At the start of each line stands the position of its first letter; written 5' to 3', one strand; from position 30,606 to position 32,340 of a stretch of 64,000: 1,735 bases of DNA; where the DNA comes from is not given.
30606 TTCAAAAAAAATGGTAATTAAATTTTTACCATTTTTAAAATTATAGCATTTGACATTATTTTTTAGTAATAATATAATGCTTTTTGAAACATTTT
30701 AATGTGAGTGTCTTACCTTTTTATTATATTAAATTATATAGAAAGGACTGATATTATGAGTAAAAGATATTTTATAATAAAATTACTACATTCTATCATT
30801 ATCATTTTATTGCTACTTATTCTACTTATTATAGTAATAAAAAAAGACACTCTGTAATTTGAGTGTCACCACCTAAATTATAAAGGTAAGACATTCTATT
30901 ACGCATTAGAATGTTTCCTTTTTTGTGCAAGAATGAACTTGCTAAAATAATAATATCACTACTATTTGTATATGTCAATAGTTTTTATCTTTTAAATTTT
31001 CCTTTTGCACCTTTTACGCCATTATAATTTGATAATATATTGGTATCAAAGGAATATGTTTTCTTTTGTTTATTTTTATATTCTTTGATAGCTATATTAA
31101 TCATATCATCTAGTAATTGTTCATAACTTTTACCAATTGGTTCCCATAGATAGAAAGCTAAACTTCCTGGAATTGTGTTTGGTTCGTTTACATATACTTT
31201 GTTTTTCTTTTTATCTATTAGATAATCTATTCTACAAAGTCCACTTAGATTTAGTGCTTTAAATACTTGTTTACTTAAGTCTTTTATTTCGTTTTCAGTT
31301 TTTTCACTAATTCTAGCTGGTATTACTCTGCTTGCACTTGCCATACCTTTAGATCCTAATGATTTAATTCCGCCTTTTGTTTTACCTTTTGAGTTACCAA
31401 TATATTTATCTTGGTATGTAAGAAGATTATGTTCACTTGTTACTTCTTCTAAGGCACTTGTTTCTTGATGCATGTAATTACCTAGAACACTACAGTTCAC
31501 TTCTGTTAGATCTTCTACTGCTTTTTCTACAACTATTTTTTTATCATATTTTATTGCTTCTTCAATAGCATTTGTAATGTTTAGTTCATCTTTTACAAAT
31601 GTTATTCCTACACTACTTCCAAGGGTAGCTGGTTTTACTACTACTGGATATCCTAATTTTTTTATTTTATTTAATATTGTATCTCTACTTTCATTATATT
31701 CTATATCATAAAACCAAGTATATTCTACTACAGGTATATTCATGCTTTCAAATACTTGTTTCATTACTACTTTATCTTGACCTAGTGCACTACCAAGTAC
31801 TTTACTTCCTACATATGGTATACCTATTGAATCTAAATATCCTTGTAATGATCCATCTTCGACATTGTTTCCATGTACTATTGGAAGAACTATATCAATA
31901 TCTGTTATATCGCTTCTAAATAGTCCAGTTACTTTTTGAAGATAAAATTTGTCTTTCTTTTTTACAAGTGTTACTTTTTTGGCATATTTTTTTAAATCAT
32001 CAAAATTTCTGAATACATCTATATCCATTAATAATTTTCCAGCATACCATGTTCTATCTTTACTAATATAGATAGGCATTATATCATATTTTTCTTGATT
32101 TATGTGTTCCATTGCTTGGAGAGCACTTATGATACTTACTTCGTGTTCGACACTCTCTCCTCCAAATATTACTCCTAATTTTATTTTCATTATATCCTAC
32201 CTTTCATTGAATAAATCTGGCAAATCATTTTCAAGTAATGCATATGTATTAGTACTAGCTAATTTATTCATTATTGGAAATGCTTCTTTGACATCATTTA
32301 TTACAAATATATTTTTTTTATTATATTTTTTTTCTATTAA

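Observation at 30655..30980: Type I toxin-antitoxin-like cassette 2, paralogous to cassette 1, with consensus promoters on both strands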

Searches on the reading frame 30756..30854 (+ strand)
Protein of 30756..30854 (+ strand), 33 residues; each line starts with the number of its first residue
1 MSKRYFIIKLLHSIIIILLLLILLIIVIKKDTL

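Call 10: search_protein_families(library=pfam, proteins=[window:30756-30854:+], max_evalue=10)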
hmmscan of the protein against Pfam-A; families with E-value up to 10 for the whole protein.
seq(33 aa): 0 families

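Call 11: search_protein_families(library=ncbifam, proteins=[window:30756-30854:+], max_evalue=10)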
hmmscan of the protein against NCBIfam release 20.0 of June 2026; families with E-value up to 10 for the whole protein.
seq(33 aa): 1 family
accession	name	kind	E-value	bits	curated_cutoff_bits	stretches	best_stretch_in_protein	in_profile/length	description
NF038277.1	accessory_MacP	equivalog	0.95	9.9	45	1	6-28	73-95/98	cell wall synthase accessory phosphoprotein MacP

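Call 16: find_encoding_contigs(protein=P0001, flank=3000, max_places=10)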
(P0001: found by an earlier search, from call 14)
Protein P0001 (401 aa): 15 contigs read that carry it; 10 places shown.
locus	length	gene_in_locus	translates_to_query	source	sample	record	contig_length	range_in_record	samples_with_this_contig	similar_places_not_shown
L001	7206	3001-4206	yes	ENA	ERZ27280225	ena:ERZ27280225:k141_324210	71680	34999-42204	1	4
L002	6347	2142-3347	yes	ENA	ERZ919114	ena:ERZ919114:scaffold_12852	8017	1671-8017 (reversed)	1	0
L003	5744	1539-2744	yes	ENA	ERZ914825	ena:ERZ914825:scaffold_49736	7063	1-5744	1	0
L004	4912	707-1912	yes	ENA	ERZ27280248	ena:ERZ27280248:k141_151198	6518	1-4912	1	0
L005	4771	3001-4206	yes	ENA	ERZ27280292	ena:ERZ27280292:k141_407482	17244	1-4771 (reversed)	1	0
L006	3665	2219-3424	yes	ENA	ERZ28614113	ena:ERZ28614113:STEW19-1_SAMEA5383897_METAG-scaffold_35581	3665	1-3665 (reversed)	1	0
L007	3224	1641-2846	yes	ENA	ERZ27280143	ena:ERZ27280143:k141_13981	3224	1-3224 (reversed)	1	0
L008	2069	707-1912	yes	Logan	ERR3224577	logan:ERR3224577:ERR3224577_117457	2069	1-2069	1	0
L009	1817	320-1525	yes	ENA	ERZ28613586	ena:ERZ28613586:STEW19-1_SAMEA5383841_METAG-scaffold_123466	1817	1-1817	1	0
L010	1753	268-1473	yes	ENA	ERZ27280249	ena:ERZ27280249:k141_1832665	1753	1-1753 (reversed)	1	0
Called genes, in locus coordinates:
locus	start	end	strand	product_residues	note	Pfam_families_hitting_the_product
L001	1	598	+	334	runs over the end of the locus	PF00579:tRNA-synt_1b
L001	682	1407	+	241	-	PF06342:DUF1057 (weak), PF12146:Hydrolase_4, PF00561:Abhydrolase_1, PF12697:Abhydrolase_6, PF20408:Abhydrolase_11 (weak), PF00561:Abhydrolase_1 (weak)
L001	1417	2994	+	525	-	PF08245:Mur_ligase_M, PF02875:Mur_ligase_C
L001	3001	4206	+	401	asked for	PF01820:Dala_Dala_lig_N, PF01071:GARS_A (faint), PF02222:ATP-grasp (weak), PF02786:CPSase_L_D2 (weak), PF07478:Dala_Dala_lig_C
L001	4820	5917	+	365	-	-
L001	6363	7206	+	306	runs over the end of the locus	-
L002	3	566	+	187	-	?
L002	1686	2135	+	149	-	PF02875:Mur_ligase_C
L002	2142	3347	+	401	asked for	PF01820:Dala_Dala_lig_N, PF01071:GARS_A (faint), PF02222:ATP-grasp (weak), PF02786:CPSase_L_D2 (weak), PF07478:Dala_Dala_lig_C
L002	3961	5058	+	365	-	-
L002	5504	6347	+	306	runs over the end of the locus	-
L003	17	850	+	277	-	PF08245:Mur_ligase_M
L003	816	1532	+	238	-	PF08245:Mur_ligase_M, PF02875:Mur_ligase_C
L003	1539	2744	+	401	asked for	PF01820:Dala_Dala_lig_N, PF01071:GARS_A (faint), PF02222:ATP-grasp (weak), PF02786:CPSase_L_D2 (weak), PF07478:Dala_Dala_lig_C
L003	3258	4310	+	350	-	PF01548:DEDD_Tnp_IS110, PF02371:Transposase_20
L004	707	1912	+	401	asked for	PF01820:Dala_Dala_lig_N, PF01071:GARS_A (faint), PF02222:ATP-grasp (weak), PF02786:CPSase_L_D2 (weak), PF07478:Dala_Dala_lig_C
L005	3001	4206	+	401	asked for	PF01820:Dala_Dala_lig_N, PF01071:GARS_A (faint), PF02222:ATP-grasp (weak), PF02786:CPSase_L_D2 (weak), PF07478:Dala_Dala_lig_C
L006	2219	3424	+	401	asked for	PF01820:Dala_Dala_lig_N, PF01071:GARS_A (faint), PF02222:ATP-grasp (weak), PF02786:CPSase_L_D2 (weak), PF07478:Dala_Dala_lig_C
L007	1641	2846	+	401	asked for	PF01820:Dala_Dala_lig_N, PF01071:GARS_A (faint), PF02222:ATP-grasp (weak), PF02786:CPSase_L_D2 (weak), PF07478:Dala_Dala_lig_C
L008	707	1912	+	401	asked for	PF01820:Dala_Dala_lig_N, PF01071:GARS_A (faint), PF02222:ATP-grasp (weak), PF02786:CPSase_L_D2 (weak), PF07478:Dala_Dala_lig_C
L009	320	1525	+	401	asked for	PF01820:Dala_Dala_lig_N, PF01071:GARS_A (faint), PF02222:ATP-grasp (weak), PF02786:CPSase_L_D2 (weak), PF07478:Dala_Dala_lig_C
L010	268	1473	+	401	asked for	PF01820:Dala_Dala_lig_N, PF01071:GARS_A (faint), PF02222:ATP-grasp (weak), PF02786:CPSase_L_D2 (weak), PF07478:Dala_Dala_lig_C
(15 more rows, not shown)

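Call 22: find_encoding_contigs(protein=P0003, flank=2500, max_places=6)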
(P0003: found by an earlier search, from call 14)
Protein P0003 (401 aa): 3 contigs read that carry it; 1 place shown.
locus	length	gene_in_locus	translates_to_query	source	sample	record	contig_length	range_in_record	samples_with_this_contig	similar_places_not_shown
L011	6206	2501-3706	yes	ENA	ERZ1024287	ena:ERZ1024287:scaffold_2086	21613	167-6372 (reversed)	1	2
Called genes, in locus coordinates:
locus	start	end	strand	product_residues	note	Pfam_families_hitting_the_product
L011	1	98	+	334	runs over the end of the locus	PF00579:tRNA-synt_1b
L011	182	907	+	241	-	PF06342:DUF1057 (weak), PF12146:Hydrolase_4, PF00561:Abhydrolase_1, PF12697:Abhydrolase_6, PF01738:DLH (faint), PF20408:Abhydrolase_11 (weak), PF00561:Abhydrolase_1 (weak)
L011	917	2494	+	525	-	PF08245:Mur_ligase_M, PF02875:Mur_ligase_C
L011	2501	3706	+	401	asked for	PF01820:Dala_Dala_lig_N, PF02222:ATP-grasp (weak), PF02786:CPSase_L_D2 (weak), PF07478:Dala_Dala_lig_C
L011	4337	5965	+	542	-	-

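Call 23: find_encoding_contigs(protein=P0002, flank=2500, max_places=4)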
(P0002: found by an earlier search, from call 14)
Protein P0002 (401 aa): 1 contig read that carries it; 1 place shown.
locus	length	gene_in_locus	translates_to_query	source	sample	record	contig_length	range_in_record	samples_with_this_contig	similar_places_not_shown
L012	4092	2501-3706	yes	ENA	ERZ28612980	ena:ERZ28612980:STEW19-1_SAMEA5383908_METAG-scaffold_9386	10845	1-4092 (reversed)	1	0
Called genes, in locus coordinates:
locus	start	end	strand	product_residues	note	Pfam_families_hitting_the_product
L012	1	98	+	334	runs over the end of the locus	PF00579:tRNA-synt_1b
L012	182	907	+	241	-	PF06342:DUF1057 (weak), PF12146:Hydrolase_4, PF00561:Abhydrolase_1, PF12697:Abhydrolase_6, PF20408:Abhydrolase_11 (weak), PF00561:Abhydrolase_1 (weak)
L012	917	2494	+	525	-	PF08245:Mur_ligase_M, PF02875:Mur_ligase_C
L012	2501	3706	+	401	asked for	PF01820:Dala_Dala_lig_N, PF01071:GARS_A (faint), PF02222:ATP-grasp (weak), PF02786:CPSase_L_D2 (weak), PF07478:Dala_Dala_lig_C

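Call 74: search_solved_structures(query=window:30756-30854:+, max_evalue=10)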
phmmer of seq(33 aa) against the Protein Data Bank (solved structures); distinct sequences matched with E-value up to 10: 0.

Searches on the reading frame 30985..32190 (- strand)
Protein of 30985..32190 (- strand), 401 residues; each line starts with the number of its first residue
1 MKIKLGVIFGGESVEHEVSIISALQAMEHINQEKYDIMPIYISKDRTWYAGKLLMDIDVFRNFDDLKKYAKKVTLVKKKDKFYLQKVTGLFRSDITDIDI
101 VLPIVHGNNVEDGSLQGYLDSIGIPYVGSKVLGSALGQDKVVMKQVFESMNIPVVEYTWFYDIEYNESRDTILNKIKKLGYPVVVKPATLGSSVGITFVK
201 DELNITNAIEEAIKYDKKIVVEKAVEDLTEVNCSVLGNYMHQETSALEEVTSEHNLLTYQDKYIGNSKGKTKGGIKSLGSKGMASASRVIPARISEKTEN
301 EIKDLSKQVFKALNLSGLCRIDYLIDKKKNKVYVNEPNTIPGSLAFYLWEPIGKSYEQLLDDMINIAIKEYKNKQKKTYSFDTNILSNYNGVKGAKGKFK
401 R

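Call 14: list_cluster_members(proteins=[window:30756-30854:+, window:21152-21241:-, window:21152-21250:-, window:30708-30854:+, window:30985-32190:-])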
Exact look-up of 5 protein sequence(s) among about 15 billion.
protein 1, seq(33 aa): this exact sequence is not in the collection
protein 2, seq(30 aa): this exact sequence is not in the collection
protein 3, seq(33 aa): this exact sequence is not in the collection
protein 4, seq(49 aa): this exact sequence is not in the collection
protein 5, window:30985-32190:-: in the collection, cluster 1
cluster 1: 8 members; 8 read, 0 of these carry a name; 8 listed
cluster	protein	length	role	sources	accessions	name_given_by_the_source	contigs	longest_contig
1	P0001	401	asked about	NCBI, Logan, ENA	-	-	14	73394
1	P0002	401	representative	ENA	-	-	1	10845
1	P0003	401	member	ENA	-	-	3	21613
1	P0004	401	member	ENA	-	-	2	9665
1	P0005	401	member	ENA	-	-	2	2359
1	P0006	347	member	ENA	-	-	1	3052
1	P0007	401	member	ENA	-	-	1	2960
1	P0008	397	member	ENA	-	-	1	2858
